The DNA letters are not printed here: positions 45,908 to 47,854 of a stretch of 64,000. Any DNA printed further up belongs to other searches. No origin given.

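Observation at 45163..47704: Cargo module on the opposite strand at the prophage terminus: a nuclease-domain protein of 548 aa plus two paralogous mini-proteins; candidate undescribed defence or exclusion system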

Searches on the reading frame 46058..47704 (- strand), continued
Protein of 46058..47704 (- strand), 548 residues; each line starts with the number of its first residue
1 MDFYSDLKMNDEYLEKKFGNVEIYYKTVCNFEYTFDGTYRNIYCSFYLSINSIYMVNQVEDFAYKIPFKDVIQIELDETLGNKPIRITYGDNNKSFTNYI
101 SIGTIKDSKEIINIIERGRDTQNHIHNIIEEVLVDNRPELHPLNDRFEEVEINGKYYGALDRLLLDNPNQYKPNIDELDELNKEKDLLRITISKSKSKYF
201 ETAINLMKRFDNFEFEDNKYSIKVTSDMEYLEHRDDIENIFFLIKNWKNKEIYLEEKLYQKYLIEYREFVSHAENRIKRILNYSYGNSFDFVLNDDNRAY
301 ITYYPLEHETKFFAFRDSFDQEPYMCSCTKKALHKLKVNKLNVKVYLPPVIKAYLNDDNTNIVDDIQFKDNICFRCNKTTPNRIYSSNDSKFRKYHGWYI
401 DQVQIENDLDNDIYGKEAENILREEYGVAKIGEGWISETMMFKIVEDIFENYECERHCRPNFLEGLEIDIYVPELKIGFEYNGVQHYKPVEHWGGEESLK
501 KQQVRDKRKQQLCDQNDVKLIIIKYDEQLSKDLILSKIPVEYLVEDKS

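Call 31: find_encoding_contigs(protein=P0002, flank=10000, max_places=4)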
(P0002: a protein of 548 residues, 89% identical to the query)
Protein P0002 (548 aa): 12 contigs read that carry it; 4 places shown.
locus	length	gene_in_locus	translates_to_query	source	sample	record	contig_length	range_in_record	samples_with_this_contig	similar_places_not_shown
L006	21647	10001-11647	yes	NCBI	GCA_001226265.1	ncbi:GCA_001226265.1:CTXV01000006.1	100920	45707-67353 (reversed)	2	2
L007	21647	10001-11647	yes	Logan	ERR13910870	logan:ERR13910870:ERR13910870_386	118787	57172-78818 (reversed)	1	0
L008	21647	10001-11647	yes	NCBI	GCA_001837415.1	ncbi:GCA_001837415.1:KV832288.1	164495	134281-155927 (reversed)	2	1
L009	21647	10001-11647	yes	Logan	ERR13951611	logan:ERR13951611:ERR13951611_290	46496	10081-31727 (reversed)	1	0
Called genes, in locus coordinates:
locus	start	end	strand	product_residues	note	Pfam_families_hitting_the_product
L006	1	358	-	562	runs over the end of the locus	PF00920:ILVD_EDD_N, PF24877:ILV_EDD_C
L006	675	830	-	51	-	-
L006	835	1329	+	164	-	PF02367:TsaE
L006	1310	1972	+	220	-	PF00814:TsaD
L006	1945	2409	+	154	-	PF13302:Acetyltransf_3 (weak), PF13673:Acetyltransf_10, PF00583:Acetyltransf_1, PF13508:Acetyltransf_7, PF08445:FR47 (faint)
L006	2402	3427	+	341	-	PF00814:TsaD, PF22521:HypF_C_2 (weak)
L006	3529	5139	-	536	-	PF00488:MutS_V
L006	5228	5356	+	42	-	-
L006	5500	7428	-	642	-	PF00005:ABC_tran, PF00006:ATP-synt_ab (faint), PF00931:NB-ARC (faint), PF02463:SMC_N (weak), PF13555:AAA_29 (faint), PF12848:ABC_tran_Xtn, PF00005:ABC_tran, PF16326:ABC_tran_CTD, +4 more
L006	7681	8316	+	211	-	PF06971:Put_DNA-bind_N, PF02629:CoA_binding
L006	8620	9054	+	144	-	PF04143:Sulf_transp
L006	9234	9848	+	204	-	-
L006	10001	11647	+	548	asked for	-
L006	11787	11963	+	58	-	-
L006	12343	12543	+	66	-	-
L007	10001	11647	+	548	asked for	-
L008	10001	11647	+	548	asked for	-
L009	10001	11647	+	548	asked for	-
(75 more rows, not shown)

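Call 34: get_annotated_region(hit=H7, flank=5000)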
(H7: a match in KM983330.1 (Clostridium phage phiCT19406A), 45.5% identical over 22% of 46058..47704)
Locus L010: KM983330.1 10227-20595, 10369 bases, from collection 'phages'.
description: Clostridium phage phiCT19406A, complete genome.
organism: Clostridium phage phiCT19406A (NCBI taxid 1567009)
taxonomy: Viruses; Duplodnaviria; Heunggongvirae; Uroviricota; Caudoviricetes
host: Clostridium tetani ATCC 19406; source: -; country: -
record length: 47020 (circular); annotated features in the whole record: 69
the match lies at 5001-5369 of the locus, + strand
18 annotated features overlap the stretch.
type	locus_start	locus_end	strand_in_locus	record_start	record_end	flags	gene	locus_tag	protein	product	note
CDS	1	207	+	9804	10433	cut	-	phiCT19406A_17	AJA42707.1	hypothetical protein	-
CDS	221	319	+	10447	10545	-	-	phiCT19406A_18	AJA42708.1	hypothetical protein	-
CDS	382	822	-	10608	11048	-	-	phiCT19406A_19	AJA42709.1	general stress protein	-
CDS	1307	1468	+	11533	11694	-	-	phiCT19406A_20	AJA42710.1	hypothetical protein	-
CDS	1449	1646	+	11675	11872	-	-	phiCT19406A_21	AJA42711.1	hypothetical protein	-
CDS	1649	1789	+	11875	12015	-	-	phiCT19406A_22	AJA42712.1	hypothetical protein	-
CDS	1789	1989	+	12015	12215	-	-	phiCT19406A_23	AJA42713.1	hypothetical protein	-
CDS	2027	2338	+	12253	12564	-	-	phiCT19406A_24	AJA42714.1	XRE family transcriptional regulator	-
CDS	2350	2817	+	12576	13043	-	-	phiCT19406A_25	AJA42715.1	siderophore-interacting protein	-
CDS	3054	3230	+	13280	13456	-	-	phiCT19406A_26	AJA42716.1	hypothetical protein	-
CDS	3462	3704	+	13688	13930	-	-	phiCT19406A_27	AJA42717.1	hypothetical protein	-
CDS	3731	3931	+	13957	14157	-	-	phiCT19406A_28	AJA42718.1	hypothetical protein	-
CDS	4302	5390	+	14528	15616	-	-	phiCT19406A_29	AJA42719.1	hypothetical protein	-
CDS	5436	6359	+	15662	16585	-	-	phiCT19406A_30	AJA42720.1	terminase small subunit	-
CDS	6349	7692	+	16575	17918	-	-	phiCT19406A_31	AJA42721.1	terminase large subunit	-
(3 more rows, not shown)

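Call 35: get_annotated_region(hit=H16, flank=3000)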
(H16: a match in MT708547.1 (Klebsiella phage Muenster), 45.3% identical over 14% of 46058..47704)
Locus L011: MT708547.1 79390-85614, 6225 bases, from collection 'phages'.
description: Klebsiella phage Muenster, complete genome.
organism: Klebsiella phage Muenster (NCBI taxid 2767572)
taxonomy: Viruses; Duplodnaviria; Heunggongvirae; Uroviricota; Caudoviricetes; Alcyoneusvirus
host: Klebsiella pneumoniae; source: wastewater; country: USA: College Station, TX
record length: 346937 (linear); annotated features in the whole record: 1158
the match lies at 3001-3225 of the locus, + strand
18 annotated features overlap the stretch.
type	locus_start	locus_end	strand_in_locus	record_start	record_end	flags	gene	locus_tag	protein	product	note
CDS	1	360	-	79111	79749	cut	-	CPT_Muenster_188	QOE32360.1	Ig-domain containing protein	PF02368 - conserved ig-domain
regulatory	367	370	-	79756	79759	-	-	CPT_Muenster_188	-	ribosome_binding_site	-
regulatory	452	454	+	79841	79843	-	-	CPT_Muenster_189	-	ribosome_binding_site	-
CDS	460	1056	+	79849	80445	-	-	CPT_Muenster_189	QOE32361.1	putative ATP-dependent Clp protease proteolytic subunit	Hhpred 5G1S_M 98% probability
regulatory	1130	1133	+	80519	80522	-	-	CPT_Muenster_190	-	ribosome_binding_site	-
CDS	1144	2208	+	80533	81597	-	-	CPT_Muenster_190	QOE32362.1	bifunctional adenylyltransferase/NUDIX hydrolase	homology to Salmonella phage Munch AZU98078.1 e-value 6.85048e-161; Hhpred 2QJT_B 99.97% probability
regulatory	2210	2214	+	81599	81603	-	-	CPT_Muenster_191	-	ribosome_binding_site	-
CDS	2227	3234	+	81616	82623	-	-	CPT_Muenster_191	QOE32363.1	homing endonuclease EDxHD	c-term homology to Staphyloccous phage pSco-10 ANH50535 e-value 2.94501e-14; HHpred 3R3P_A 97% probability; ...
regulatory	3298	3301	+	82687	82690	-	-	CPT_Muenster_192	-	ribosome_binding_site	-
CDS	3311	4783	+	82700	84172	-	-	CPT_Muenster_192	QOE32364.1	nicotinate phosphoribosyltransferase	homology to Staphylococcus virus K YP_009041424 e-value 1.7e-58 and Salmonella phage Munch AZU98080.1 e-value 0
regulatory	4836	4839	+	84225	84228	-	-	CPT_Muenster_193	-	ribosome_binding_site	-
CDS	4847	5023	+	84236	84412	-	-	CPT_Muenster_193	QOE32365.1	putative membrane protein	TMHMM: 2 TMDs; N-in, C-in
regulatory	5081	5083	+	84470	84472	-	-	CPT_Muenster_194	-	ribosome_binding_site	-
CDS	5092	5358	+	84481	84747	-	-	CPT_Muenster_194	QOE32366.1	putative membrane protein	TMHMM: 2 TMDs; N-out, C-out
regulatory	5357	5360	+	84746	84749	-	-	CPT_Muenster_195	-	ribosome_binding_site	-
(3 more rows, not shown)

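Call 36: get_annotated_region(hit=H19, flank=3000)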
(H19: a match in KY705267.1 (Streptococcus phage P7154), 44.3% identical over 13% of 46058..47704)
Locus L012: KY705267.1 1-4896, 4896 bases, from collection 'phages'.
description: Streptococcus phage P7154, complete genome.
organism: Streptococcus phage P7154 (NCBI taxid 1971426)
taxonomy: Viruses; Duplodnaviria; Heunggongvirae; Uroviricota; Caudoviricetes; Aliceevansviridae; Moineauvirus; Moineauvirus P7154
host: Streptococcus thermophilus ST64715; source: whey; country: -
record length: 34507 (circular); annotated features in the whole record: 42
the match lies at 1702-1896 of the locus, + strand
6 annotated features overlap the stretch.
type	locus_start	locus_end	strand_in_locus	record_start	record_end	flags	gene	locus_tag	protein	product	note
CDS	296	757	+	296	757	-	-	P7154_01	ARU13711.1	TerS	-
CDS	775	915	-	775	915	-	-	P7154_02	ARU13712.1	hypothetical protein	-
CDS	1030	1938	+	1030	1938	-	-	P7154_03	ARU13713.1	hypothetical protein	-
CDS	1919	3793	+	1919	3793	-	-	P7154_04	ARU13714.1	TerL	-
CDS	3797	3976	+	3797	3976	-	-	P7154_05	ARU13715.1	head-tail connector protein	-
CDS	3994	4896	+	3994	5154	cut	-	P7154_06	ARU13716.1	portal protein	-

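Call 43: find_related_loci(query=A1, collection=genome_contigs, flank=8000)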
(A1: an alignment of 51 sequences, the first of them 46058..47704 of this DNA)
Query A1 (548 aa) in genome_contigs; peptide patterns used: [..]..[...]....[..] (x = any residue, [..] = any of these).
600 stretches matched a pattern (row limit reached: there are more); 539 encode a relative of the query (tblastn E <= 1e-3); the best 80 are kept; 80 distinct loci.
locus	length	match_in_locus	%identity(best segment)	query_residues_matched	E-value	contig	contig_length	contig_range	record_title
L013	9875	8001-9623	49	1-543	8e-171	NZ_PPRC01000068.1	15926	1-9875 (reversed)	Staphylococcus petrasii strain CCUG 62727 948f2e78-94e4-442f-adbc-4ba0204be485_c69, whole genome shotgun sequence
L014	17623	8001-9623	47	1-543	9e-161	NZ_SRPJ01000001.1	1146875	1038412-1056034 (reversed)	Staphylococcus pragensis strain CCM 8529 NODE_1_length_1146875_cov_243.441061, whole genome shotgun sequence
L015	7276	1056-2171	33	187-540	7e-59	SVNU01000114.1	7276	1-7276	MAG: Ruminococcus sp. isolate SIG547 NODE_153333_length_7276_cov_2.229543, whole genome shotgun sequence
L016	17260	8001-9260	32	183-541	3e-57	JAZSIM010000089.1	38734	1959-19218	MAG: Acutalibacteraceae bacterium isolate T1900044571_TS20190037.MAGScoT_cleanbin_000006 SGB_435_k141_2114567, whole gen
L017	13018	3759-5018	31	183-541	7e-55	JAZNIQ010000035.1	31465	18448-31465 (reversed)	MAG: Candidatus Fimenecus sp. isolate T1900044684_TS20190150.MAGScoT_cleanbin_000038 SGB_1712_k141_179225, whole genome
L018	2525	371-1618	30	184-538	8e-55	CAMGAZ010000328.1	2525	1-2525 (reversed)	MAG: uncultured Clostridium sp. isolate ERR2020034_bin.11_metaWRAP_v1.3_MAG genome assembly, contig: ERZ10552058.4890, w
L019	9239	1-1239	31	190-541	2e-53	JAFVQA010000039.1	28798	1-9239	MAG: Clostridia bacterium isolate RGIG5290 Sheep_Colon-2__c196019, whole genome shotgun sequence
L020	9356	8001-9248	31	187-541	5e-53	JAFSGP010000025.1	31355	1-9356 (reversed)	MAG: Clostridia bacterium isolate RGIG3124 Goat_Rectum-6__c248463, whole genome shotgun sequence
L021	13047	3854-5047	29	187-538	1e-52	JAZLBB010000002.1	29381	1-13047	MAG: Candidatus Egerieisoma sp. isolate T1900045067_TC20190061.MAGScoT_cleanbin_000013 SGB_4606_k141_1161849, whole geno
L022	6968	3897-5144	30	187-538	1e-51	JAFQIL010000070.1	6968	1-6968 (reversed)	MAG: Oscillospiraceae bacterium isolate RGIG1849 Goat_Cecum-5__c477169, whole genome shotgun sequence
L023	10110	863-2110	31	187-538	2e-51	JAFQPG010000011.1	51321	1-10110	MAG: Ruminococcus sp. isolate RGIG2026 Goat_Colon-1__c322837, whole genome shotgun sequence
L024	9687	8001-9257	30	187-541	1e-51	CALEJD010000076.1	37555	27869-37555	MAG TPA_asm: uncultured Clostridia bacterium isolate SRR6425761_bin.84_CONCOCT_v1.1_MAG genome assembly, contig: ERZ1767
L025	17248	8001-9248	30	187-538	1e-50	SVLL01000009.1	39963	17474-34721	MAG: Oscillospiraceae bacterium isolate SIG486 NODE_21851_length_39963_cov_2.280324, whole genome shotgun sequence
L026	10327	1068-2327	30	187-542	3e-50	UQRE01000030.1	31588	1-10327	uncultured Dorea sp. isolate UMGS566 genome assembly, contig: NODE_421_length_31588_cov_65.837, whole genome shotgun seq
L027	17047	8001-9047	32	186-534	1e-49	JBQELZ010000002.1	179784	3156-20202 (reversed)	MAG: Vagococcus sp. isolate AOP1_A1_surf _bin _8 AOP1_A1_surf.bin.8_2, whole genome shotgun sequence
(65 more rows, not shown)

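Call 47: find_encoding_contigs(protein=P0022, flank=8000, max_places=4)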
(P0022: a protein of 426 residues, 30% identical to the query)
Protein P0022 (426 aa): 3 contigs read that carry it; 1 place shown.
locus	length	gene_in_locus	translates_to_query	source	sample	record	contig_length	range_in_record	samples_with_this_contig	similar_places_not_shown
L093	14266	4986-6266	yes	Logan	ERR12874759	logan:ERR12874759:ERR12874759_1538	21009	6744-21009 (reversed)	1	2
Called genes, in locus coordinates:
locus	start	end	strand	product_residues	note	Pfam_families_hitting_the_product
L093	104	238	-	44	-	-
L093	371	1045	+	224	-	-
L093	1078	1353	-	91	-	-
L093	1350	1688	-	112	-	-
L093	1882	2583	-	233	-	-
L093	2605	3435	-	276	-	PF08823:PG_binding_2 (weak), PF01471:PG_binding_1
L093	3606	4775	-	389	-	PF09002:Card1_endonuc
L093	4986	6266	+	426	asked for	-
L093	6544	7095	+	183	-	PF05198:IF3_N, PF00707:IF3_C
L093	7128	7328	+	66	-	PF01632:Ribosomal_L35p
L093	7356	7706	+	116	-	PF00453:Ribosomal_L20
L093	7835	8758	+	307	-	PF04389:Peptidase_M28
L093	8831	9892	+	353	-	-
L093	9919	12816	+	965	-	PF17854:FtsK_alpha, PF01580:FtsK_SpoIIIE, PF09397:FtsK_gamma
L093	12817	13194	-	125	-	PF12844:HTH_19 (weak), PF13443:HTH_26 (weak), PF13560:HTH_31, PF01381:HTH_3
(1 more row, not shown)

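Call 48: find_encoding_contigs(protein=P0029, flank=8000, max_places=3)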
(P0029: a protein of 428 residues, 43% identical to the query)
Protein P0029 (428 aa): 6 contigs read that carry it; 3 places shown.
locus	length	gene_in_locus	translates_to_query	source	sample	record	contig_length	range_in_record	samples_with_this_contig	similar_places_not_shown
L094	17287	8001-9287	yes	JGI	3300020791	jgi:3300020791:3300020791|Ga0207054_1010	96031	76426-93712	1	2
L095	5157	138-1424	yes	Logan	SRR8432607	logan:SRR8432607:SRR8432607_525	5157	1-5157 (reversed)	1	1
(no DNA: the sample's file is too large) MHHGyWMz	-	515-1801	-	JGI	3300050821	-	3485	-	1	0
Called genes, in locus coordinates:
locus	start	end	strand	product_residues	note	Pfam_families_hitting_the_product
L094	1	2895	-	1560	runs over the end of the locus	PF01436:NHL (faint), PF06739:SBBP (faint), PF25021:TEN_NHL (faint), PF05593:RHS_repeat (faint), PF05345:He_PIG, PF20041:DUF6443, PF14891:Peptidase_M91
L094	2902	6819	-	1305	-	-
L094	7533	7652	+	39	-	-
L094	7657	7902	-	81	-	-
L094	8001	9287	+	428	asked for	-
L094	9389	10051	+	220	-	-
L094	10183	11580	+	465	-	PF04961:FTCD_C, PF06114:Peptidase_M78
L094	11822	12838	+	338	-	PF17761:DUF1016_N, PF06250:YhcG_C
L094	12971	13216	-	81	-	-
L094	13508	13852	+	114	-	PF19493:Trypco1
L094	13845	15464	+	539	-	PF13365:Trypsin_2, PF19995:iSTAND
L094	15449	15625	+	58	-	-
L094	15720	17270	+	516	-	PF00665:rve (weak), PF22483:Mu-transpos_C_2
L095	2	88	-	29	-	?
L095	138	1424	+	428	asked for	-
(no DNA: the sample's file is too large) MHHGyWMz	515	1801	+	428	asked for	-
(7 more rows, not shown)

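Call 49: find_encoding_contigs(protein=P0039, flank=8000, max_places=2)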
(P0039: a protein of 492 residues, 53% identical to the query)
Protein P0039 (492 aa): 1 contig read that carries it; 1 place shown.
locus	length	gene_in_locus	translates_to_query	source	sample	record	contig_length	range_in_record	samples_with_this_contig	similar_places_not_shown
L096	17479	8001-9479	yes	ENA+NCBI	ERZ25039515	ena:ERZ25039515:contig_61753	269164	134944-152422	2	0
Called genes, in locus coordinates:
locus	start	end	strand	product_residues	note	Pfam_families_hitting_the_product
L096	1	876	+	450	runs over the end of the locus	PF13576:Pentapeptide_3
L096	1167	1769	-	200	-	-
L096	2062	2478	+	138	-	-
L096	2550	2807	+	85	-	-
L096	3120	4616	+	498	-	-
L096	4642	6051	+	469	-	-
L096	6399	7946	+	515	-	PF00753:Lactamase_B (weak), PF12706:Lactamase_B_2 (faint), PF07521:RMMBL (weak)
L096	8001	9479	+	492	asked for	PF13208:TerB_N (faint)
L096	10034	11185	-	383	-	PF13610:DDE_Tnp_IS240, PF13683:rve_3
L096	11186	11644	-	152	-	-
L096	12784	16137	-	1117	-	PF13588:HSDR_N_2 (weak), PF02384:N6_Mtase, PF20473:MmeI_Mtase, PF07669:Eco57I, PF22837:M_Eco57I_C (weak), PF12950:TaqI_C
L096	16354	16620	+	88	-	-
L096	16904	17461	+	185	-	-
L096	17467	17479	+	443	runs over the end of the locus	PF19276:HD_assoc_2 (weak)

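Call 67: search_protein_families(library=pfam, alignment_id=A5, max_evalue=0.0001)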
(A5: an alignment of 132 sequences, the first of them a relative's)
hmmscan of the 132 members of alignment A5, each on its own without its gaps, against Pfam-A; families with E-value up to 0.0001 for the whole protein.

A. member 1, L016:4350-5051:- (233 aa): 0 families

B. families by the number of members that match (of 132 scanned): 114 families (the first 25 are shown)
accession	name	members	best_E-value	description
PF00012.26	HSP70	3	1.1e-257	Hsp70 protein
PF00665.32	rve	2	3.5e-20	Integrase core domain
PF06723.19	MreB_Mbl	2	8.9e-15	MreB/Mbl protein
PF00583.31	Acetyltransf_1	2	2.8e-13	Acetyltransferase (GNAT) family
PF01381.28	HTH_3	2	5.6e-12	Helix-turn-helix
PF01527.26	HTH_Tnp_1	2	2.9e-10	Transposase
PF13508.13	Acetyltransf_7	2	2.4e-09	Acetyltransferase (GNAT) domain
PF13673.13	Acetyltransf_10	2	3.5e-09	Acetyltransferase (GNAT) domain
PF13604.12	AAA_30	2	3.5e-09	AAA domain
PF13560.12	HTH_31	2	1.8e-08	Helix-turn-helix domain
PF12844.13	HTH_19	2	5.8e-08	Helix-turn-helix domain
PF00171.27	Aldedh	1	2.1e-173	Aldehyde dehydrogenase family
PF12531.13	DUF3731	1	6.2e-109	DNA-K related protein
PF09572.16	RE_XamI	1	1e-101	XamI restriction endonuclease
PF08885.17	GSCFA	1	4.2e-92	GSCFA family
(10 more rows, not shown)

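Call 68: search_protein_families(library=padloc, alignment_id=A5, max_evalue=0.00001)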
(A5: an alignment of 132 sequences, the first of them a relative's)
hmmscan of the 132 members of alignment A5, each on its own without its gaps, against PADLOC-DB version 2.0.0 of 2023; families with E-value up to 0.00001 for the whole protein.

A. member 1, L016:4350-5051:- (233 aa): 0 families

B. families by the number of members that match (of 132 scanned): 96 families (the first 25 are shown)
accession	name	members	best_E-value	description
PDLC04140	mad8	2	4.4e-13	mads_8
PDLC03948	RmrA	2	6.7e-08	-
PDLC03949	RmrA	2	9.2e-07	-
PDLC03952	RmrA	2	3.2e-06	-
PDLC05009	PDC-S37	1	0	-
PDLC02194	Hhe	1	7.6e-187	-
PDLC03328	MTase_II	1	5.2e-152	Type II methyltransferase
PDLC03552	REase_II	1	4.7e-122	Type II restriction enzyme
PDLC01972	CARF_m1--CARF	1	2.6e-64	-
PDLC05031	PDC-S49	1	2.1e-53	-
PDLC03963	SoFic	1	5.6e-46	-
PDLC04938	PDC-S15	1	7.9e-46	-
PDLC03222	MTase_II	1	1.6e-44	Type II methyltransferase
PDLC04135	mad3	1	4e-40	mads_3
PDLC05029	PDC-S49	1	1.6e-38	-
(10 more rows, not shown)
